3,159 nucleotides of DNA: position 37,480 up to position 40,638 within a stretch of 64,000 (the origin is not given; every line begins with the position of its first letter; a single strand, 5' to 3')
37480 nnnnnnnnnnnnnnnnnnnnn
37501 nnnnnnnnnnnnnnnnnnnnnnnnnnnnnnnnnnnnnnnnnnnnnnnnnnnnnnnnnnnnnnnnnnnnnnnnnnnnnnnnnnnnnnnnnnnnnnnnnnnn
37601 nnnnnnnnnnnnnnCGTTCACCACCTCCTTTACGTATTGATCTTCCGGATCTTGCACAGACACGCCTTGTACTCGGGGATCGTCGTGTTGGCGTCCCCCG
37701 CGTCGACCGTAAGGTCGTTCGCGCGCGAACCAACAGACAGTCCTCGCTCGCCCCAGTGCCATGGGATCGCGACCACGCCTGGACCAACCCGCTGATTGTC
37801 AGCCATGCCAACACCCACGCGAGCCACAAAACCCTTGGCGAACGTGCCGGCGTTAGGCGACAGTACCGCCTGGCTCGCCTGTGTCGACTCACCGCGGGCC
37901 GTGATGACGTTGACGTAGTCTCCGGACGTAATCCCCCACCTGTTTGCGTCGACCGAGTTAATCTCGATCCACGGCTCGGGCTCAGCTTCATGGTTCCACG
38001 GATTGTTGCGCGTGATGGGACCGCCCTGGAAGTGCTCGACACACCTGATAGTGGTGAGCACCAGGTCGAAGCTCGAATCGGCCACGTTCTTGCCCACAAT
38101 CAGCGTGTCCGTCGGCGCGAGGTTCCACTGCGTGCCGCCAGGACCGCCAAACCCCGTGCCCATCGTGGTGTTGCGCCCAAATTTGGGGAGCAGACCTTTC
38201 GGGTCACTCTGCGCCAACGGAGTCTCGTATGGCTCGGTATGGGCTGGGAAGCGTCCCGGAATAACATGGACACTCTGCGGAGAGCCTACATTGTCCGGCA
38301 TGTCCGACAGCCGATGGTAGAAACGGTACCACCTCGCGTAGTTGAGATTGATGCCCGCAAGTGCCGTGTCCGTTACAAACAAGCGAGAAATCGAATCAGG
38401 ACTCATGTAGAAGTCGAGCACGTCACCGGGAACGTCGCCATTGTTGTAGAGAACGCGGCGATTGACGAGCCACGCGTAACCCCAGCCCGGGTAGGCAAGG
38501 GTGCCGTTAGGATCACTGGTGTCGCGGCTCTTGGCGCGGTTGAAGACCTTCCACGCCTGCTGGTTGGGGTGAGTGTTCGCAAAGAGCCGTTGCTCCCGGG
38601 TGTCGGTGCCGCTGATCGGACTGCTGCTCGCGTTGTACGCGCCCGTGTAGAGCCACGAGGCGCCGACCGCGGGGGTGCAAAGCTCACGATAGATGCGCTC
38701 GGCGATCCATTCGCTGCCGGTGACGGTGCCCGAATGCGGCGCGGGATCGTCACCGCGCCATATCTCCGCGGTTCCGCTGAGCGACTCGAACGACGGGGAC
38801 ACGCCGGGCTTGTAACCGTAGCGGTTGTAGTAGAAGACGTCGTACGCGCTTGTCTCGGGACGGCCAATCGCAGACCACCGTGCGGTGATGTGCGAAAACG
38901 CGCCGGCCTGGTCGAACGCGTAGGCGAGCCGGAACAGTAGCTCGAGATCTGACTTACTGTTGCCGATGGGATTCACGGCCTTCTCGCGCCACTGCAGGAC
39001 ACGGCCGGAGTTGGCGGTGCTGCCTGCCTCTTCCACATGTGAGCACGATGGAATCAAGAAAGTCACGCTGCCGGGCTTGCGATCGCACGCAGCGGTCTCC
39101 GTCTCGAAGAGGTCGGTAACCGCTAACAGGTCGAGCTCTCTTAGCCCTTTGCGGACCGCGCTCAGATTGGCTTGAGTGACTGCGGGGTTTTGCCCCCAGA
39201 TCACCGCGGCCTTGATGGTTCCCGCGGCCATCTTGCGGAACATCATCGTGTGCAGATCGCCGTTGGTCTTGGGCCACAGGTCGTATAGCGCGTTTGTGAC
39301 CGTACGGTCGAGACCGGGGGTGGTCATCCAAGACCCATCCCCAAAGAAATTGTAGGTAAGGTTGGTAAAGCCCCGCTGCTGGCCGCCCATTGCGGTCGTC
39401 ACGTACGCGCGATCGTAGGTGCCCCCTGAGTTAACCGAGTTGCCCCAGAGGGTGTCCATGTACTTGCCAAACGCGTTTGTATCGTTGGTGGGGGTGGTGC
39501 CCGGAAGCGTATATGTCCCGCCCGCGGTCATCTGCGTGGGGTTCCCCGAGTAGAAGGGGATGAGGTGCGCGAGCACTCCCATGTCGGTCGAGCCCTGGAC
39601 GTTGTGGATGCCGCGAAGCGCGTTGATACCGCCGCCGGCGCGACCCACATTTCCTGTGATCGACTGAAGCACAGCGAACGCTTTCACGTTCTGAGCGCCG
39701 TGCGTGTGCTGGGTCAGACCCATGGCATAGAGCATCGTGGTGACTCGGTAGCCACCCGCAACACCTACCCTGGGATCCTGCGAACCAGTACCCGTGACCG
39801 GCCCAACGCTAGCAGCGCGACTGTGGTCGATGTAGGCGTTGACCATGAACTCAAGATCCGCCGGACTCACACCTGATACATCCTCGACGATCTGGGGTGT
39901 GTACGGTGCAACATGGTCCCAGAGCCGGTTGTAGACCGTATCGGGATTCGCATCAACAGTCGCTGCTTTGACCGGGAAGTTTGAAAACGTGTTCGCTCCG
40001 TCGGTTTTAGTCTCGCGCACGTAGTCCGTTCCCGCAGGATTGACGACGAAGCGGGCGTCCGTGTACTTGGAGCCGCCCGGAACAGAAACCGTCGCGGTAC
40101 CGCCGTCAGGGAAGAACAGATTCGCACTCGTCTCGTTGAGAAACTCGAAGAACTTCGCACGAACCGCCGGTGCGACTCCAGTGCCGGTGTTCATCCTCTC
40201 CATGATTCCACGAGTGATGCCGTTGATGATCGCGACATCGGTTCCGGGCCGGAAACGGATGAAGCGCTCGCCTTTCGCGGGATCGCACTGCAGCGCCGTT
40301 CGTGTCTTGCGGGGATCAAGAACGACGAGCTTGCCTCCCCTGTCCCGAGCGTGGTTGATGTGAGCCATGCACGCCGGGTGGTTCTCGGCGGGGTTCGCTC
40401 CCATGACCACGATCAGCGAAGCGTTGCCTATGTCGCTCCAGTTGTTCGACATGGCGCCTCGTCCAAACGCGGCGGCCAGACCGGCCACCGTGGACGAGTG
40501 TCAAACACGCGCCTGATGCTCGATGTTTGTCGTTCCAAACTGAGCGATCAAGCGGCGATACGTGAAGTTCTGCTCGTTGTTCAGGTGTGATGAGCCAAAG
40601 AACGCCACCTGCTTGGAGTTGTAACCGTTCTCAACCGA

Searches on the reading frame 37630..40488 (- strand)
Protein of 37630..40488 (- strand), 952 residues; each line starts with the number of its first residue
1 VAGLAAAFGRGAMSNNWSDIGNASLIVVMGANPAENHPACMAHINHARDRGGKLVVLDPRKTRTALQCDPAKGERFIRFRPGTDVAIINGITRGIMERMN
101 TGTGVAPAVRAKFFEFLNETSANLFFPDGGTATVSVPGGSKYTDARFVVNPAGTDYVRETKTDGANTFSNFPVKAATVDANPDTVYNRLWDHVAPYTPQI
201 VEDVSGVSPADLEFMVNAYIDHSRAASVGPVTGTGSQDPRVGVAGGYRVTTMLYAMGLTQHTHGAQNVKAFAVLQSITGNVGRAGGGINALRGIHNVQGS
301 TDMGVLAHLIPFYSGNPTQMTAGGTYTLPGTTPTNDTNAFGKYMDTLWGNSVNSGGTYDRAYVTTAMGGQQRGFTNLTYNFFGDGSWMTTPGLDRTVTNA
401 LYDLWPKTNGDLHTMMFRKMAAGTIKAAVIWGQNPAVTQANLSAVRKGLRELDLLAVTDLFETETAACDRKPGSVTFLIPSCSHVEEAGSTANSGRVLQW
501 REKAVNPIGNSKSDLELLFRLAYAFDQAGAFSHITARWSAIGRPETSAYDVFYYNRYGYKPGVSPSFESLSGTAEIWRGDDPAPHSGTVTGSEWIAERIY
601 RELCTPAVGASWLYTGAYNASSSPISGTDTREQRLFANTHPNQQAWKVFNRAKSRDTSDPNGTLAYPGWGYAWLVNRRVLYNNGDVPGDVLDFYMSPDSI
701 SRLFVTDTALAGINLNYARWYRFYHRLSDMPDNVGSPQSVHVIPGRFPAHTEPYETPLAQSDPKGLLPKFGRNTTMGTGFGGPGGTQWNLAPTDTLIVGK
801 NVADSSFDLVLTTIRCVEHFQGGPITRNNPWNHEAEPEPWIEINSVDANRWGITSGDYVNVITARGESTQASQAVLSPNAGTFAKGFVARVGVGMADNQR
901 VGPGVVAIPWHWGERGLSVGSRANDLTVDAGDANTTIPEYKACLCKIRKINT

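Call 7: search_protein_families(library=pfam, proteins=[window:37630-40488:-])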
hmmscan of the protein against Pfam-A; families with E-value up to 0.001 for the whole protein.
window:37630-40488:- (952 aa): 2 families
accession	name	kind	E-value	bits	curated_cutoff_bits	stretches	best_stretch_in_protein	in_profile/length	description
PF00384.28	Molybdopterin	-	5.5e-25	88.6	24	1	12-522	97-351/353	Molybdopterin oxidoreductase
PF01568.27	Molydop_binding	-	8.2e-16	58.5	26.8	2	809-870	1-61/110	Molydopterin dinucleotide binding domain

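Call 45: find_homologous_proteins(query=window:37630-40488:-, max_evalue=1e-100)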
Query window:37630-40488:- (952 aa): 287 proteins with E <= 1e-100 among 8000 candidates; the best 120 are listed.
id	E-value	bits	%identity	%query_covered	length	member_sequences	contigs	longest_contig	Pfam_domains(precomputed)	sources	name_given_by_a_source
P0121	0.0e+0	2077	94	99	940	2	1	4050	PF00384.28,PF01568.28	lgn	-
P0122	0.0e+0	1413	68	99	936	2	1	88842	PF00384.28,PF01568.28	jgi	jgi:anaerobic selenocysteine-containing dehydrogenase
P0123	0.0e+0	1404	68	100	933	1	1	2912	PF00384.28,PF01568.28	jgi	jgi:formate dehydrogenase-N, alpha subunit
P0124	0.0e+0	1403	68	99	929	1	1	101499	PF00384.28,PF01568.28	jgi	-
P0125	0.0e+0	1357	65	99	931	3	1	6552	PF00384.28,PF01568.28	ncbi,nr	ncbi:MAG: molybdopterin-dependent oxidoreductase [Coriobacteriia bacterium]|nr:molybdopterin-depende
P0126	0.0e+0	1353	65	99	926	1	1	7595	PF00384.28,PF01568.28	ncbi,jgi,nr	ncbi:MAG: molybdopterin-dependent oxidoreductase [Coriobacteriia bacterium]|nr:molybdopterin-depende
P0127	0.0e+0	1331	64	99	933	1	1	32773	PF00384.28,PF01568.28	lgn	-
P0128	0.0e+0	1299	63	98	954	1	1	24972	PF00384.28,PF01568.28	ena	-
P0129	0.0e+0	1248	63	100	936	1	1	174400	PF00384.28,PF01568.28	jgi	jgi:formate dehydrogenase major subunit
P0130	0.0e+0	1236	62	98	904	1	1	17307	PF00384.28,PF01568.28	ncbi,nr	ncbi:MAG: molybdopterin-dependent oxidoreductase [Coriobacteriia bacterium]|nr:molybdopterin-depende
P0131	0.0e+0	1183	60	98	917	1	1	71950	PF00384.28,PF01568.28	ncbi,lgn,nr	ncbi:MAG: molybdopterin-dependent oxidoreductase [Actinomycetota bacterium]|nr:molybdopterin-depende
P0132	0.0e+0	1172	60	98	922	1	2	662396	PF00384.28,PF01568.28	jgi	-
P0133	0.0e+0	1170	59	98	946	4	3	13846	PF00384.28,PF01568.28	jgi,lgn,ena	jgi:formate dehydrogenase major subunit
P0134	0.0e+0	1161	59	100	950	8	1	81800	PF00384.28,PF01568.28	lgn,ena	-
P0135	0.0e+0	1157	60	98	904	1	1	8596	PF00384.28,PF01568.28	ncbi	-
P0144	0.0e+0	1085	56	98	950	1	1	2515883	PF00384.28,PF01568.28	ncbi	-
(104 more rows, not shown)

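Call 46: find_encoding_contigs(protein=P0121, flank=10000, max_places=3)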
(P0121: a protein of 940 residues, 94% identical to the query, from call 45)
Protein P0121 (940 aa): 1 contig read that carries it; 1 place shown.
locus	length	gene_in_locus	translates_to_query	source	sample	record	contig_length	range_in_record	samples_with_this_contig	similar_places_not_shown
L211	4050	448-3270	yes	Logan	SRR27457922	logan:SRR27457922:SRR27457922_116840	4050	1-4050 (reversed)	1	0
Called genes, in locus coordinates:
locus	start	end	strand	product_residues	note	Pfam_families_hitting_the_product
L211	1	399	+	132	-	?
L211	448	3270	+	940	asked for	PF00384:Molybdopterin, PF01568:Molydop_binding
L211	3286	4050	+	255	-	?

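Call 47: find_encoding_contigs(protein=P0122, flank=10000, max_places=2)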
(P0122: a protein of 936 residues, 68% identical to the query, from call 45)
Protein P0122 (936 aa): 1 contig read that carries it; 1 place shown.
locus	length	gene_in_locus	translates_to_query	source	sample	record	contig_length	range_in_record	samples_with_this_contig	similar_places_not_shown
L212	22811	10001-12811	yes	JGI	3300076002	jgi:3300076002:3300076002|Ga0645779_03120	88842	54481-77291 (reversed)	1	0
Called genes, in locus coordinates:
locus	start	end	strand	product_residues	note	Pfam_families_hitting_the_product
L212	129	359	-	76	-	-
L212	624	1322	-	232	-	-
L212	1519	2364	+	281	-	PF01292:Ni_hydr_CYTB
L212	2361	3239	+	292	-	PF14522:Cytochrome_C7 (faint), PF14537:Cytochrom_c3_2 (faint)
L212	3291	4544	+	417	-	PF14522:Cytochrome_C7 (faint), PF14537:Cytochrom_c3_2 (faint)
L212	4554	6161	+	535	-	PF14537:Cytochrom_c3_2 (faint), PF22113:Mtrc-MtrF_II-IV_dom (faint), PF14522:Cytochrome_C7 (weak)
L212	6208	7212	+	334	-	PF13432:TPR_16 (weak), PF14559:TPR_19, PF00515:TPR_1 (weak), PF07719:TPR_2 (weak), PF13181:TPR_8 (weak), PF13374:TPR_10 (weak), PF13414:TPR_11, PF13424:TPR_12, +10 more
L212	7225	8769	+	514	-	-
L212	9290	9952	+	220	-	PF04879:Molybdop_Fe4S4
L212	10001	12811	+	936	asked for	PF00384:Molybdopterin, PF01568:Molydop_binding (weak)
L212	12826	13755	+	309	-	PF13247:Fer4_11 (weak)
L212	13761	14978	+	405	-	PF22113:Mtrc-MtrF_II-IV_dom (faint), PF00034:Cytochrom_C (faint), PF09699:Paired_CXXCH_1 (faint), PF14522:Cytochrome_C7 (faint)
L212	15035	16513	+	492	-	-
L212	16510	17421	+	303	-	-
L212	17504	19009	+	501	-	PF01436:NHL (faint)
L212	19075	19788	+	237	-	PF09699:Paired_CXXCH_1 (faint), PF22113:Mtrc-MtrF_II-IV_dom (weak)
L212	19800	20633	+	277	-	PF22113:Mtrc-MtrF_II-IV_dom (weak), PF14522:Cytochrome_C7 (weak), PF09699:Paired_CXXCH_1 (weak)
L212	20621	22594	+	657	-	PF14537:Cytochrom_c3_2 (faint), PF14522:Cytochrome_C7 (faint)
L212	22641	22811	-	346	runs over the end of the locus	PF12229:PG_binding_4, PF03734:YkuD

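Call 48: find_encoding_contigs(protein=P0124, flank=10000, max_places=2)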
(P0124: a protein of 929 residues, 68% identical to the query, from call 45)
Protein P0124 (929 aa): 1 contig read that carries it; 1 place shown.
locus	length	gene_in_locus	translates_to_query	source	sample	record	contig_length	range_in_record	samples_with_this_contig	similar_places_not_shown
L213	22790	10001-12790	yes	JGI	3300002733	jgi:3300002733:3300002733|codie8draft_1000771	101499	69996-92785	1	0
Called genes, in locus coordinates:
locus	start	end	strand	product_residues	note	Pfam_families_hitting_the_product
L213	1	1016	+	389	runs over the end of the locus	PF00266:Aminotran_5, PF00155:Aminotran_1_2 (weak), PF01212:Beta_elim_lyase, PF01053:Cys_Met_Meta_PP (weak), PF01041:DegT_DnrJ_EryC1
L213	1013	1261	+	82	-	PF11823:Se_S_carrier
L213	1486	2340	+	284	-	PF01292:Ni_hydr_CYTB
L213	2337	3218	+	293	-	PF14522:Cytochrome_C7 (faint), PF22113:Mtrc-MtrF_II-IV_dom (faint), PF14537:Cytochrom_c3_2 (faint)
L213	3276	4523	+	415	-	PF14537:Cytochrom_c3_2 (faint), PF14522:Cytochrome_C7 (weak)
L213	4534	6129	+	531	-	PF22113:Mtrc-MtrF_II-IV_dom (faint), PF14522:Cytochrome_C7 (weak)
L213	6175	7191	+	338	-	PF12895:ANAPC3 (faint), PF13371:TPR_9 (faint), PF23914:TPR_CcmH_CycH (weak), PF13414:TPR_11 (weak), PF13424:TPR_12 (weak), PF13432:TPR_16 (weak), PF13414:TPR_11 (weak), PF13432:TPR_16 (weak), +12 more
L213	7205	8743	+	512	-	PF08450:SGL (faint), PF17170:DUF5128 (faint), PF01436:NHL (weak)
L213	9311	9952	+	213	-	PF10518:TAT_signal (weak), PF04879:Molybdop_Fe4S4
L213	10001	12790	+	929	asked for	PF00384:Molybdopterin, PF01568:Molydop_binding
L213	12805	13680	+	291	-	PF13247:Fer4_11 (weak)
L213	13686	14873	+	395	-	PF22113:Mtrc-MtrF_II-IV_dom (faint), PF00034:Cytochrom_C (faint), PF09699:Paired_CXXCH_1 (faint), PF14522:Cytochrome_C7 (faint), PF14537:Cytochrom_c3_2 (faint)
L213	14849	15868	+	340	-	-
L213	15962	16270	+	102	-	-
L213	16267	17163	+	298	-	-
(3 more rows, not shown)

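Call 50: search_protein_families(library=pfam, proteins=[L212:624-1322:-, L212:129-359:-, L212:15035-16513:+, L212:16510-17421:+], max_evalue=0.01)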
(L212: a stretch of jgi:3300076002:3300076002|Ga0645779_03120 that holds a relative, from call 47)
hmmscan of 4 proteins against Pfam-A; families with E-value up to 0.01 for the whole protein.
L212:624-1322:- (232 aa): 0 families

L212:129-359:- (76 aa): 0 families

L212:15035-16513:+ (492 aa): 0 families

L212:16510-17421:+ (303 aa): 0 families

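Call 54: find_encoding_contigs(protein=P0127, flank=10000, max_places=1)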
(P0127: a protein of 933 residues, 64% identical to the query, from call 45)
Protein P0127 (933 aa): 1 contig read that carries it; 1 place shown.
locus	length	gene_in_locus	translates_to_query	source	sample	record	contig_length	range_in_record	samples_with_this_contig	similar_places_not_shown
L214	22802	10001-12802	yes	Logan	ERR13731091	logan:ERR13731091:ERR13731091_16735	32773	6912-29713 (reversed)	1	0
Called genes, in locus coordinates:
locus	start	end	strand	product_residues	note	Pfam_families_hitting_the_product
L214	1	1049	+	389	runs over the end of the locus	PF00266:Aminotran_5, PF00155:Aminotran_1_2 (weak), PF01212:Beta_elim_lyase, PF01041:DegT_DnrJ_EryC1, PF01053:Cys_Met_Meta_PP (weak)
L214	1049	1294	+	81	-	PF11823:Se_S_carrier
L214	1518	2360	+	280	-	PF01292:Ni_hydr_CYTB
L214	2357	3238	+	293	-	PF22113:Mtrc-MtrF_II-IV_dom (faint), PF14537:Cytochrom_c3_2 (faint), PF09699:Paired_CXXCH_1 (faint), PF14522:Cytochrome_C7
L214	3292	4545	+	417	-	PF14522:Cytochrome_C7 (faint)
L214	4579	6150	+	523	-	PF02085:Cytochrom_CIII (faint), PF14537:Cytochrom_c3_2 (faint), PF22113:Mtrc-MtrF_II-IV_dom (faint), PF14522:Cytochrome_C7 (weak)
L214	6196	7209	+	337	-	PF13414:TPR_11 (weak), PF13432:TPR_16 (weak), PF13424:TPR_12, PF00515:TPR_1 (weak), PF07719:TPR_2 (weak), PF13374:TPR_10 (weak), PF13414:TPR_11 (weak), PF13424:TPR_12 (weak), +11 more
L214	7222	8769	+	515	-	PF08450:SGL (faint), PF01436:NHL (weak), PF17170:DUF5128 (faint)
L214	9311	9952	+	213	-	PF10518:TAT_signal (weak), PF04879:Molybdop_Fe4S4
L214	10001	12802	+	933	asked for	PF00384:Molybdopterin, PF01568:Molydop_binding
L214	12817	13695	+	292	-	PF13247:Fer4_11 (weak)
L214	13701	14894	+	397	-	PF22113:Mtrc-MtrF_II-IV_dom (faint), PF09699:Paired_CXXCH_1 (faint), PF14522:Cytochrome_C7 (faint), PF14537:Cytochrom_c3_2 (faint)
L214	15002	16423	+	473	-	-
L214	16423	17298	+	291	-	-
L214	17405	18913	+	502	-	PF01436:NHL (faint), PF17170:DUF5128 (faint)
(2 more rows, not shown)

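Call 55: find_encoding_contigs(protein=P0129, flank=10000, max_places=1)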
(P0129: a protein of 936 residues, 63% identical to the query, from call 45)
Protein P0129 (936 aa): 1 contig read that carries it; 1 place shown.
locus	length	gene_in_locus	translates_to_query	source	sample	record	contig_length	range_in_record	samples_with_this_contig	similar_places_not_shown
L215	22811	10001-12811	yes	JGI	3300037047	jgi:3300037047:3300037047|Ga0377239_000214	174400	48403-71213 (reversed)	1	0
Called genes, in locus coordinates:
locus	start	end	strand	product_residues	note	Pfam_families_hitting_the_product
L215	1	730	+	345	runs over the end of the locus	PF13353:Fer4_12 (weak), PF04055:Radical_SAM, PF06463:Mob_synth_C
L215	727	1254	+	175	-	PF01967:MoaC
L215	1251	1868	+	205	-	PF03473:MOSC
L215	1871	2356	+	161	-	PF00994:MoCF_biosynth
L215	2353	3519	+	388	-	PF00266:Aminotran_5, PF00155:Aminotran_1_2, PF01041:DegT_DnrJ_EryC1, PF01212:Beta_elim_lyase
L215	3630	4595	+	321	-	PF09699:Paired_CXXCH_1 (faint), PF22113:Mtrc-MtrF_II-IV_dom (faint), PF14522:Cytochrome_C7 (faint), PF14537:Cytochrom_c3_2 (faint)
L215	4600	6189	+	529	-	PF22113:Mtrc-MtrF_II-IV_dom (weak), PF14522:Cytochrome_C7 (weak)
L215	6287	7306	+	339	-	PF21033:RMD1-3 (faint), PF23914:TPR_CcmH_CycH, PF24575:TPR_Slam (faint), PF13371:TPR_9 (faint), PF13414:TPR_11 (weak), PF13432:TPR_16 (weak), PF13424:TPR_12, PF13374:TPR_10 (weak), +10 more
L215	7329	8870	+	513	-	PF06739:SBBP (faint), PF08450:SGL (faint), PF24684:Vgb_lyase (weak), PF01436:NHL (weak), PF17170:DUF5128 (weak), PF01436:NHL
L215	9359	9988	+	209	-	PF10518:TAT_signal (weak), PF04879:Molybdop_Fe4S4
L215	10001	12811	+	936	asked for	PF00384:Molybdopterin, PF01568:Molydop_binding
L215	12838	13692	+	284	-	PF13247:Fer4_11 (faint)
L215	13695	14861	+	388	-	PF22113:Mtrc-MtrF_II-IV_dom (faint), PF09699:Paired_CXXCH_1 (faint), PF14522:Cytochrome_C7 (faint)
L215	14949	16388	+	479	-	-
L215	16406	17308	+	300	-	-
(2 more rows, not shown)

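Call 56: find_encoding_contigs(protein=P0131, flank=10000, max_places=1)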
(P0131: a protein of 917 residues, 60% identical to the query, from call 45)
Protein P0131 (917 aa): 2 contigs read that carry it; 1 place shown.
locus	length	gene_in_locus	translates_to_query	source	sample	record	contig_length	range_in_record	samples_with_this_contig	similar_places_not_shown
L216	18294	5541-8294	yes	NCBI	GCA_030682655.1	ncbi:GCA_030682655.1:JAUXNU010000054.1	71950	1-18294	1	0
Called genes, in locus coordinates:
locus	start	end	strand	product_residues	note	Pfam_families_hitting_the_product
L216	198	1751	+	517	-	PF14537:Cytochrom_c3_2 (faint), PF22113:Mtrc-MtrF_II-IV_dom (faint), PF14522:Cytochrome_C7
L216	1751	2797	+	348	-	PF21033:RMD1-3 (faint), PF13428:TPR_14 (faint), PF12895:ANAPC3 (faint), PF13174:TPR_6 (faint), PF13432:TPR_16 (faint), PF23914:TPR_CcmH_CycH (weak), PF00515:TPR_1 (weak), PF07719:TPR_2 (weak), +7 more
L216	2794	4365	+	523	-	PF08450:SGL (faint), PF25021:TEN_NHL (faint), PF01436:NHL (weak), PF17170:DUF5128, PF01436:NHL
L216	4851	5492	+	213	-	PF10518:TAT_signal (weak), PF04879:Molybdop_Fe4S4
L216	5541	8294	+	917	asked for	PF00384:Molybdopterin, PF01568:Molydop_binding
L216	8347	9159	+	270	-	PF12838:Fer4_7 (faint), PF13247:Fer4_11 (weak)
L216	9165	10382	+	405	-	PF14522:Cytochrome_C7 (faint), PF22113:Mtrc-MtrF_II-IV_dom (faint), PF09699:Paired_CXXCH_1 (faint)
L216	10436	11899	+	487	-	-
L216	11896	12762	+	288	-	-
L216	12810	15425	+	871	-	PF14870:PSII_BNR, PF04122:CW_binding_2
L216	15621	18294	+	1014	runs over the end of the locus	PF14522:Cytochrome_C7 (faint), PF14537:Cytochrom_c3_2 (faint), PF09699:Paired_CXXCH_1 (weak), PF13517:FG-GAP_3 (faint), PF22113:Mtrc-MtrF_II-IV_dom (weak)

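Call 74: find_encoding_contigs(protein=P0144, flank=10000, max_places=1)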
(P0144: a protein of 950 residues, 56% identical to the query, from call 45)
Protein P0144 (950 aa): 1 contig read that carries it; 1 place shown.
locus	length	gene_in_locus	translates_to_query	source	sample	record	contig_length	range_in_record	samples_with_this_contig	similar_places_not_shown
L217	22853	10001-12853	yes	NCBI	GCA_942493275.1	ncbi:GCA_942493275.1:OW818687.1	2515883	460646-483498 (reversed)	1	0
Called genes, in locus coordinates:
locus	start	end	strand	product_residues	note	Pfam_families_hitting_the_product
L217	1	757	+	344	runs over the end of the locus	PF04055:Radical_SAM, PF13353:Fer4_12 (weak), PF06463:Mob_synth_C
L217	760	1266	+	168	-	PF01967:MoaC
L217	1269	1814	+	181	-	PF03473:MOSC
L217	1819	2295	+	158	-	PF00994:MoCF_biosynth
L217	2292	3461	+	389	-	PF00266:Aminotran_5, PF01212:Beta_elim_lyase (weak)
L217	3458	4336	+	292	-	PF14537:Cytochrom_c3_2 (faint), PF09699:Paired_CXXCH_1 (faint), PF14522:Cytochrome_C7 (faint)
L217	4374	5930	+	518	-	PF22113:Mtrc-MtrF_II-IV_dom (faint), PF02085:Cytochrom_CIII (faint), PF14522:Cytochrome_C7 (faint)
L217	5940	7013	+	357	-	PF12895:ANAPC3 (faint), PF13414:TPR_11 (faint), PF13424:TPR_12 (faint), PF13428:TPR_14 (faint), PF13432:TPR_16 (weak), PF14559:TPR_19 (faint), PF23914:TPR_CcmH_CycH (faint), PF07719:TPR_2 (weak), +3 more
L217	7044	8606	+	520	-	PF08450:SGL (faint), PF24684:Vgb_lyase (faint), PF25021:TEN_NHL (faint), PF17170:DUF5128 (faint), PF01436:NHL (weak)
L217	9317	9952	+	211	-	PF10518:TAT_signal (weak), PF04879:Molybdop_Fe4S4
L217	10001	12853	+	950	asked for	PF00384:Molybdopterin, PF01568:Molydop_binding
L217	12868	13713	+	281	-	PF12838:Fer4_7 (faint), PF13247:Fer4_11 (weak)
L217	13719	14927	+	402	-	PF14522:Cytochrome_C7 (faint), PF22113:Mtrc-MtrF_II-IV_dom (faint), PF09699:Paired_CXXCH_1 (faint)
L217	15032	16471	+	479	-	-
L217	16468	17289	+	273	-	PF14559:TPR_19 (faint)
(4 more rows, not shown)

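Call 75: find_encoding_contigs(protein=P0132, flank=10000, max_places=1)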
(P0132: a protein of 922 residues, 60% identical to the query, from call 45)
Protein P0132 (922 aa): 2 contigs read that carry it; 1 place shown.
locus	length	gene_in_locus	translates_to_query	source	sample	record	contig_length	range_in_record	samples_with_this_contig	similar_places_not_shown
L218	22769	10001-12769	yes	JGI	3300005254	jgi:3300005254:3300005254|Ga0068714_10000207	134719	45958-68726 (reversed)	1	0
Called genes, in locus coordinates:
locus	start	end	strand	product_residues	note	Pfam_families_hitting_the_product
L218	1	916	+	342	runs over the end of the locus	PF13353:Fer4_12 (weak), PF04055:Radical_SAM, PF06463:Mob_synth_C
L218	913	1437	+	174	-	PF01967:MoaC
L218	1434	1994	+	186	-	PF03473:MOSC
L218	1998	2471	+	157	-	PF00994:MoCF_biosynth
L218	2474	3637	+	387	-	PF00266:Aminotran_5, PF00155:Aminotran_1_2, PF01041:DegT_DnrJ_EryC1, PF01212:Beta_elim_lyase (weak), PF01053:Cys_Met_Meta_PP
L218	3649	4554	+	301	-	PF22113:Mtrc-MtrF_II-IV_dom (faint), PF09699:Paired_CXXCH_1 (faint), PF14522:Cytochrome_C7 (faint), PF14537:Cytochrom_c3_2 (faint)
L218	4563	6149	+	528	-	PF22113:Mtrc-MtrF_II-IV_dom (faint), PF14522:Cytochrome_C7 (weak)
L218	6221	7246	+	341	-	PF21033:RMD1-3 (faint), PF23914:TPR_CcmH_CycH (faint), PF07719:TPR_2 (faint), PF13181:TPR_8 (faint), PF13414:TPR_11 (faint), PF13428:TPR_14 (faint), PF13424:TPR_12 (weak), PF13432:TPR_16 (weak), +5 more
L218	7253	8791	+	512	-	PF08450:SGL (faint), PF17170:DUF5128 (faint), PF24684:Vgb_lyase (weak), PF06739:SBBP (faint), PF01436:NHL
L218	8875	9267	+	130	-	-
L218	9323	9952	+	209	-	PF10518:TAT_signal (faint), PF04879:Molybdop_Fe4S4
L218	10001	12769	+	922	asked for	PF00384:Molybdopterin, PF01568:Molydop_binding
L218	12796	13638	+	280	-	PF13247:Fer4_11 (weak)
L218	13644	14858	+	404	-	PF14522:Cytochrome_C7 (faint), PF22113:Mtrc-MtrF_II-IV_dom (faint), PF00034:Cytochrom_C (faint), PF09699:Paired_CXXCH_1 (faint)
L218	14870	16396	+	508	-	-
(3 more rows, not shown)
